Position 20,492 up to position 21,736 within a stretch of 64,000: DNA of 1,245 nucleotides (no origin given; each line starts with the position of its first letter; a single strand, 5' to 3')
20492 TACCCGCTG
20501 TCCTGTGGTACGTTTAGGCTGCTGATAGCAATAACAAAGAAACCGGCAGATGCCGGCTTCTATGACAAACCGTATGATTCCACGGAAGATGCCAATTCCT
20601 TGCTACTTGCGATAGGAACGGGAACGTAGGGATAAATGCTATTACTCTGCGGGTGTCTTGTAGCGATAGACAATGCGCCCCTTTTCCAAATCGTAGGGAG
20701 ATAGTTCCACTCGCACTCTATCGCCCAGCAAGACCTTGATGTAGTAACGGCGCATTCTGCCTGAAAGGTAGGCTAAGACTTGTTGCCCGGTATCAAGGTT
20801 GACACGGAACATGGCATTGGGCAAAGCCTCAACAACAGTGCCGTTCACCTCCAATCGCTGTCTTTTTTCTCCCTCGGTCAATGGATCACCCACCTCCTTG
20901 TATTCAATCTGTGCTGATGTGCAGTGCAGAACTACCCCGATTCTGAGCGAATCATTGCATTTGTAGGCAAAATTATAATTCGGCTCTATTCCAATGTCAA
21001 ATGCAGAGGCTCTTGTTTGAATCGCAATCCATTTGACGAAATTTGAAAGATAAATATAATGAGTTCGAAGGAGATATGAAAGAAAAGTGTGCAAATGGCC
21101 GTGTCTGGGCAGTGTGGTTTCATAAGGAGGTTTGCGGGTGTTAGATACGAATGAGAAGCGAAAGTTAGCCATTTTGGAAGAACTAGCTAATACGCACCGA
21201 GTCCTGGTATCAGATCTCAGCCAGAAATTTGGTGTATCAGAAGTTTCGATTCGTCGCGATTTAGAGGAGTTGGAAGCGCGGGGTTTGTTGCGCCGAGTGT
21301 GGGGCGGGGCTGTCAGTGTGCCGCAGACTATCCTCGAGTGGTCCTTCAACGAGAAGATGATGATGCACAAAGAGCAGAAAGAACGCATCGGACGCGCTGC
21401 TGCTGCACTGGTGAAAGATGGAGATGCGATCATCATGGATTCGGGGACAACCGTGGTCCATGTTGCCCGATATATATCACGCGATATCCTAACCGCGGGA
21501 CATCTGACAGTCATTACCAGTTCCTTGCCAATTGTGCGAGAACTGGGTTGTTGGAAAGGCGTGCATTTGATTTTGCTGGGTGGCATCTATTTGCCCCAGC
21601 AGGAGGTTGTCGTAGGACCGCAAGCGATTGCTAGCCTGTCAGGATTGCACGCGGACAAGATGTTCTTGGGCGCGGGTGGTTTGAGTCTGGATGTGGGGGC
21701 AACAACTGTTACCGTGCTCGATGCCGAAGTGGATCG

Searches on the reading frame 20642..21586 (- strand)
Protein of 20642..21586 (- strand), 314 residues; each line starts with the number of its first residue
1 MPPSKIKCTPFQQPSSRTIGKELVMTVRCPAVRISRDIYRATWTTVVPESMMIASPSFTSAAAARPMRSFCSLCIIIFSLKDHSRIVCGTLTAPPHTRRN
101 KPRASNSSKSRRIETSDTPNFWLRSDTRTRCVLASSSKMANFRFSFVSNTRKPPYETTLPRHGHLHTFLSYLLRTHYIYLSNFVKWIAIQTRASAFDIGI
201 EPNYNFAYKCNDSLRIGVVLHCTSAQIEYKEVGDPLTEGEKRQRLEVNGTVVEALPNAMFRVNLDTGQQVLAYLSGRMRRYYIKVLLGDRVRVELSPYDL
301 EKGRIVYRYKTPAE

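Call 36: search_protein_families(library=pfam, proteins=[window:20642-21586:-], max_evalue=0.00001)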
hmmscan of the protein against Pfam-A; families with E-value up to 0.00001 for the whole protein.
window:20642-21586:- (314 aa): 1 family
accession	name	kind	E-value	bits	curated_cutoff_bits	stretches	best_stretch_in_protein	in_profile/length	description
PF01176.25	eIF-1a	-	3.5e-24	84.6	30.2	1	246-308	2-64/64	Translation initiation factor 1A / IF-1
